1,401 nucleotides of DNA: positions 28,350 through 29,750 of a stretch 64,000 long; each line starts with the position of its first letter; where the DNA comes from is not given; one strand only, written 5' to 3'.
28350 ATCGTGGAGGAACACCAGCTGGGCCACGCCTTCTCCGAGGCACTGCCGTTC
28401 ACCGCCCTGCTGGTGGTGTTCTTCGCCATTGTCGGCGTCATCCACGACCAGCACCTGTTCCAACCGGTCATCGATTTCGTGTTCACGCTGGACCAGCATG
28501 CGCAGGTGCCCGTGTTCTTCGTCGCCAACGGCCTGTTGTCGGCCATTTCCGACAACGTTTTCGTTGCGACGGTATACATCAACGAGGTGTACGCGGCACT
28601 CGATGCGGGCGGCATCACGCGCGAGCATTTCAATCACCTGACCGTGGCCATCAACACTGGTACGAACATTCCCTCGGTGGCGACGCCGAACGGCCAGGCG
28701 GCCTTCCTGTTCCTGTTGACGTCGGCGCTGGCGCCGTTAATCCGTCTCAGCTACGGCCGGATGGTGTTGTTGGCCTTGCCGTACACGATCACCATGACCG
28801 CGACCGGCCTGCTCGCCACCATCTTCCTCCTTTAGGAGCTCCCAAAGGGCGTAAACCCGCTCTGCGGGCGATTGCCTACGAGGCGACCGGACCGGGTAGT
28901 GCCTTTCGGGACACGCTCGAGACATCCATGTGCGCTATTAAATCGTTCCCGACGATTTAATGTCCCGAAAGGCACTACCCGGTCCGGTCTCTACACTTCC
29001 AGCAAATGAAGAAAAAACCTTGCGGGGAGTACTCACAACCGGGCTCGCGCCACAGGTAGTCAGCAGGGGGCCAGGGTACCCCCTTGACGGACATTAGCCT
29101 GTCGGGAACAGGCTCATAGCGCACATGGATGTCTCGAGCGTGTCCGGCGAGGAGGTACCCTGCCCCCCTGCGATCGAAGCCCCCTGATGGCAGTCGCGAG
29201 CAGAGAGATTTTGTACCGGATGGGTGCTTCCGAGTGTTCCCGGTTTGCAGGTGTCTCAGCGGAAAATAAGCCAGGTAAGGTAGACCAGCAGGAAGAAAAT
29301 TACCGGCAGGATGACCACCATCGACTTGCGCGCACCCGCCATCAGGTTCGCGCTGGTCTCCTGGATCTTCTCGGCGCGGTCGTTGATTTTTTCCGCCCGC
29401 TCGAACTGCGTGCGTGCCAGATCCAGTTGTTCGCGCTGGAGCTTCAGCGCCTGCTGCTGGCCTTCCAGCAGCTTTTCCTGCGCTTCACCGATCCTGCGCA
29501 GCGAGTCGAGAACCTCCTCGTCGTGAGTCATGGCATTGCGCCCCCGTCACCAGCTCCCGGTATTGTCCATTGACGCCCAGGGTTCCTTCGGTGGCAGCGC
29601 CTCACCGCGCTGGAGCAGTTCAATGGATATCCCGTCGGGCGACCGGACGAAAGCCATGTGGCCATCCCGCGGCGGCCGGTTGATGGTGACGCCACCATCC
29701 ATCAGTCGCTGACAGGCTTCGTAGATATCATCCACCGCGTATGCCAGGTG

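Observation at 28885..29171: Two convergent copies of a ~105-nt hairpin element: identical 30-nt core, diverged but compensating stems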

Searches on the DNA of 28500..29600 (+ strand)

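Call 5: search_rna_families(source=window, start=28500, end=29600, threshold=evalue, max_evalue=10)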
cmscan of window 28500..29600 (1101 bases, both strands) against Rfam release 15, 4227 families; matches with E-value up to 10: 2.
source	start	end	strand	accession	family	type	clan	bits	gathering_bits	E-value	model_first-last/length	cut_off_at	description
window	28891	28983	-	RF00972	mir-651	Gene; miRNA;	-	29.7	106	0.0012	1-86/86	no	mir-651 microRNA precursor family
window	28878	28997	-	RF00730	mir-277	Gene; miRNA;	-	22.6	43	0.013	1-90/90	no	mir-277 microRNA precursor family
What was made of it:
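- On Any Rfam 15 RNA family: Only mir-651 (29.7 bits against 106) and mir-277 (22.6 against 43) appear, which are generic long-hairpin matches (call 5).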

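Call 33: search_dna_similar(query=window:28885-28989:+, collection=plasmids, mode=distant, max_evalue=0.01)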
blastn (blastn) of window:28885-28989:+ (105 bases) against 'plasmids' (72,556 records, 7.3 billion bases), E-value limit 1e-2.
No match.

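Call 34: search_dna_similar(query=window:28885-28989:+, collection=phages, mode=distant, max_evalue=0.01)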
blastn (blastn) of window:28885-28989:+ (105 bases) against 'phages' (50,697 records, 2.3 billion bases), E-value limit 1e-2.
No match.

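Call 45: build_rna_model(alignment_id=A2, structure=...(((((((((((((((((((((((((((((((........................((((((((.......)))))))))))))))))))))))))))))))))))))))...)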
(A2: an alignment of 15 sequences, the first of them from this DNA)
Model R1 built from alignment A2 (15 sequences, 115 columns); structure: as given.
model positions 115; base pairs 39; branch points 0; effective number of sequences 1.19; information 0.59 bits per position. Calibrated on 0.2 Mb of random sequence (short: E-values are rough).
structure used (alignment columns):
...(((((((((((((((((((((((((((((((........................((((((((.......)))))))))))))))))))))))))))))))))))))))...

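Call 46: search_with_rna_model(model_id=R1, source=window, filters=off, max_evalue=10)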
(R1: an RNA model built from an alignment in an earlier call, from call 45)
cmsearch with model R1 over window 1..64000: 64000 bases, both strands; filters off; matches with E-value up to 10: 44.
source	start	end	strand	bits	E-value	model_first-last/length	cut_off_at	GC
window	28880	28994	+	122.9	1.8e-27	1-115/115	no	0.57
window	29060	29174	-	113.9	2.7e-25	1-115/115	no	0.64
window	28880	28994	-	51.6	2.7e-10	1-115/115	no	0.57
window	29060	29174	+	41.5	7.3e-08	1-115/115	no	0.64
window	48248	48359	+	32.2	1.2e-05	1-115/115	no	0.65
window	48248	48359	-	30.9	2.6e-05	1-115/115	no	0.65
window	24317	24355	-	17.1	0.056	1-115/115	no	0.77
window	14014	14099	-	15.3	0.15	1-115/115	no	0.73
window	28020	28121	+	15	0.18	1-115/115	no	0.62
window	14014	14099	+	15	0.18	1-115/115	no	0.73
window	24311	24361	+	14.9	0.19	1-115/115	no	0.78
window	59099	59205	+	14.6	0.22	1-115/115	no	0.57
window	55060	55135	-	14.6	0.23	1-115/115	no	0.76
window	24082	24173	-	14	0.3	1-115/115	no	0.74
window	31547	31629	-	13.9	0.33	1-115/115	no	0.64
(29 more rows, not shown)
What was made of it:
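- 28885..28989 (+): X1, complete bulged-hairpin element (core strand = + strand). Covariance model R1 gives 122.9 bits (call 46).
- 29063..29171 (-): X2, complete element in the opposite orientation (core strand = - strand). P1 is 29142-29171 with 29063-29092, the bulge is 29118-29141, and P3 is 29093-29117. R1 gives 113.9 bits (call 46).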

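Call 47: search_with_rna_model(model_id=R1, sources=[L001, L002, L003, L005, L007, L008, L009, L010, L011, L012, L013, L014, L015, L016, L017, L018, L019, L020, L021, L022, L023, L024, L025, L026, L027, L028, L029, L030, L031, L032, L033, L034, L035, L036, L037, L038, L039, L040, L041, L042, L043, L044, L045, L046, L047, L048, L049, L050, L051, L052, L053], max_evalue=1)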
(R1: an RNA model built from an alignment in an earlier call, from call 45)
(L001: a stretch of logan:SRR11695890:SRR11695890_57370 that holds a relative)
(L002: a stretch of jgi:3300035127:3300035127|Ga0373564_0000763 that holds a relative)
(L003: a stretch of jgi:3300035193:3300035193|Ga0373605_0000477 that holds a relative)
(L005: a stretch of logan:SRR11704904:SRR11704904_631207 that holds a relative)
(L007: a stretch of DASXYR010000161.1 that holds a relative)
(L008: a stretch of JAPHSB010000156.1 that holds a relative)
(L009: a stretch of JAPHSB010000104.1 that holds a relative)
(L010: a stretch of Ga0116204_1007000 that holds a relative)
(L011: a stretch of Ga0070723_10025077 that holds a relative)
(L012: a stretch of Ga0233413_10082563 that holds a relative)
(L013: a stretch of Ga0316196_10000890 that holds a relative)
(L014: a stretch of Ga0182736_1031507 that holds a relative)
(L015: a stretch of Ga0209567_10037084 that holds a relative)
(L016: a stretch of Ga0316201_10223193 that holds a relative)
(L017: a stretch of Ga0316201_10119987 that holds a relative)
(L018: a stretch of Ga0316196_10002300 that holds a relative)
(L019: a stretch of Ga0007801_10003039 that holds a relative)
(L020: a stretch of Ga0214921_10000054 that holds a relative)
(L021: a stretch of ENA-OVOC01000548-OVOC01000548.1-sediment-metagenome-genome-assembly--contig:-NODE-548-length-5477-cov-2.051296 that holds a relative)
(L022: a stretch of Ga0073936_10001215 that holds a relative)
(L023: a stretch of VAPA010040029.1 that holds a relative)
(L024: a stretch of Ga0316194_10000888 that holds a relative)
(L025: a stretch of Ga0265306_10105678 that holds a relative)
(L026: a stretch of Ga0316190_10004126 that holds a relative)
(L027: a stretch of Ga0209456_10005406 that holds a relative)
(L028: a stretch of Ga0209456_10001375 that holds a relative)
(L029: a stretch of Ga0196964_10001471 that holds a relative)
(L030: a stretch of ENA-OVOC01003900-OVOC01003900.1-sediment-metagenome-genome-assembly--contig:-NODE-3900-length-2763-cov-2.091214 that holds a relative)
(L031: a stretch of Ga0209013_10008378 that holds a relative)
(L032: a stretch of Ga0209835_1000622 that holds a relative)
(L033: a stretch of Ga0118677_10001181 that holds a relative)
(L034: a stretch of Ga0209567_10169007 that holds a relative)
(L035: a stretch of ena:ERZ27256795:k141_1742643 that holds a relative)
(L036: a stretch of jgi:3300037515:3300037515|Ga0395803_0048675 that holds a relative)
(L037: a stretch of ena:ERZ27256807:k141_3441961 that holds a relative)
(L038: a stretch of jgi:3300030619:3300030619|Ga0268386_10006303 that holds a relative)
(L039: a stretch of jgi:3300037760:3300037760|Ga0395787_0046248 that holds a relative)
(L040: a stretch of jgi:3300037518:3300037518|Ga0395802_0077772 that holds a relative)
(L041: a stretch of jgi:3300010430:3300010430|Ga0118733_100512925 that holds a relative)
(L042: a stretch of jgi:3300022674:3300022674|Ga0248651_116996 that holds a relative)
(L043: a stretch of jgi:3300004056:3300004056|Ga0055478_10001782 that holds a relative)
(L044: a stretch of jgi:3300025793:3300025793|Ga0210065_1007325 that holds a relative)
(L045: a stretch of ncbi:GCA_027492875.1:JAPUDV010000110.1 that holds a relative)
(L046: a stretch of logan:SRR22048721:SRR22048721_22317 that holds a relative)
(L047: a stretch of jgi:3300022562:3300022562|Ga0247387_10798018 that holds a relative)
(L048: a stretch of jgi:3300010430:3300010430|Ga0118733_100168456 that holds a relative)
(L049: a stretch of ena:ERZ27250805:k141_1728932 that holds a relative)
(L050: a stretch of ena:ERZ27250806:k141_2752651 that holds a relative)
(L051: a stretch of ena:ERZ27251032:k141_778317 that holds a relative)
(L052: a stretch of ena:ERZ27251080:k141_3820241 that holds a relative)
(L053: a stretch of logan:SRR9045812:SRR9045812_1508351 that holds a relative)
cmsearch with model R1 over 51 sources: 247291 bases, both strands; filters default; matches with E-value up to 1: 65.
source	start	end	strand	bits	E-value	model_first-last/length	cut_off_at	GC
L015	208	322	+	127.8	4.6e-28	1-115/115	no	0.56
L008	2644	2758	-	127.2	6.3e-28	1-115/115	no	0.67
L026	3454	3568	-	127.2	6.3e-28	1-115/115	no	0.67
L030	947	1061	+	127.1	6.5e-28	1-115/115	no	0.6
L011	133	247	+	125.5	1.6e-27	1-115/115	no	0.63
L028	143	257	-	124.7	2.5e-27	1-115/115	no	0.57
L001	4409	4523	-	122.9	6.8e-27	1-115/115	no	0.57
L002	2144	2258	-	122.9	6.8e-27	1-115/115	no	0.57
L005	2017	2131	-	122.9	6.8e-27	1-115/115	no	0.57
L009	5076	5190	-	121.7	1.3e-26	1-115/115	no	0.61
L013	10440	10554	-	121.7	1.3e-26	1-115/115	no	0.61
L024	607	721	-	121.7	1.3e-26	1-115/115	no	0.61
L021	2387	2501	+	119.2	5.4e-26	1-115/115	no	0.66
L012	156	270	-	118.6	7.3e-26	1-115/115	no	0.57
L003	4538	4652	-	118.4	8.2e-26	1-115/115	no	0.57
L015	463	577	-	117.5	1.4e-25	1-115/115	no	0.62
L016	493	607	+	116.2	2.9e-25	1-115/115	no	0.6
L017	1071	1185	+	115.7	3.8e-25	1-115/115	no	0.67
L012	2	116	+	114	9.6e-25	1-115/115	no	0.59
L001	4229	4343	+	113.9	1e-24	1-115/115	no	0.64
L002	1964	2078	+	113.9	1e-24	1-115/115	no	0.64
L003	4358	4472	+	113.9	1e-24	1-115/115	no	0.64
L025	231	345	+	109.5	1.1e-23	1-115/115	no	0.57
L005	1837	1951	+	109.2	1.4e-23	1-115/115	no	0.65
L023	1531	1645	-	109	1.5e-23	1-115/115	no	0.51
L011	411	525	-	108.4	2.2e-23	1-115/115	no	0.53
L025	979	1093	-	104.7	1.7e-22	1-115/115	no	0.54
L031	7568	7682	-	103.5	3.2e-22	1-115/115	no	0.63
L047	552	666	+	93.1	1.1e-19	1-115/115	no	0.64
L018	8378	8472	-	90.2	5.2e-19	21-115/115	5'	0.64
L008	2644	2758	+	55.6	1.2e-10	1-115/115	no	0.67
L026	3454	3568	+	55.6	1.2e-10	1-115/115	no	0.67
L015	208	322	-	55.4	1.3e-10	1-115/115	no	0.56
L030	947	1061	-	53.9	2.9e-10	1-115/115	no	0.6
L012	2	116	-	53.2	4.3e-10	1-115/115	no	0.59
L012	156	270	+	52.6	5.9e-10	1-115/115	no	0.57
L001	4409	4523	+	51.6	1.1e-09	1-115/115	no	0.57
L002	2144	2258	+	51.6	1.1e-09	1-115/115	no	0.57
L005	2017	2131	+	51.6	1.1e-09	1-115/115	no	0.57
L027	5654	5722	+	50.9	1.6e-09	1-69/115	3'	0.55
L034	958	1026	+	50.9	1.6e-09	1-69/115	3'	0.55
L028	143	257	+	50.2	2.3e-09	1-115/115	no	0.57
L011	133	247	-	50.1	2.4e-09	1-115/115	no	0.63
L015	463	577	+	49.8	2.8e-09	1-115/115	no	0.62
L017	1071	1185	-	48.8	5.1e-09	1-115/115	no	0.67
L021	2387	2501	-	48.3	6.4e-09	1-115/115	no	0.66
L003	4538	4652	+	47.3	1.1e-08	1-115/115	no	0.57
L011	411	525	+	46.6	1.7e-08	1-115/115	no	0.53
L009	5076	5190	+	45.8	2.6e-08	1-115/115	no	0.61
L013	10440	10554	+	45.8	2.6e-08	1-115/115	no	0.61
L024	607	721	+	45.8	2.6e-08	1-115/115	no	0.61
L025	231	345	-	45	4e-08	1-115/115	no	0.57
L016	493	607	-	44.7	4.7e-08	1-115/115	no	0.6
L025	979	1093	+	43.2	1.1e-07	1-115/115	no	0.54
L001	4229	4343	-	41.5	2.8e-07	1-115/115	no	0.64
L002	1964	2078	-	41.5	2.8e-07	1-115/115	no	0.64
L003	4358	4472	-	41.5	2.8e-07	1-115/115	no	0.64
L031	7568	7682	+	39.5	8.5e-07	1-115/115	no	0.63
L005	1837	1951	-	39.1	1.1e-06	1-115/115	no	0.65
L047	552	666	-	37.8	2.2e-06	1-115/115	no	0.64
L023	1531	1645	+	32.9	3.3e-05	1-115/115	no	0.51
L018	8378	8472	+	20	0.043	1-95/115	3'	0.64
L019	3977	4069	-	19.4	0.061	1-115/115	no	0.65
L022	5600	5692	+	19.4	0.061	1-115/115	no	0.65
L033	1446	1538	-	19.4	0.061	1-115/115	no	0.65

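Call 73: search_dna_similar(query=window:28880-28994:+, collection=ecoli_genomes, mode=distant, max_evalue=0.01, max_rows=5)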
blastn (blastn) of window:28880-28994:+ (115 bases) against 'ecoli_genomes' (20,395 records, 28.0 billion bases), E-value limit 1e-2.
No match.
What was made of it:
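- On ERIC / BIME of enterobacteria: blastn with word size 11 of X1 against 5,426 complete E. coli genomes gives no match (call 73).
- Closest known: ERIC/IRU elements of enterobacteria. Different: No sequence similarity was found (call 73).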
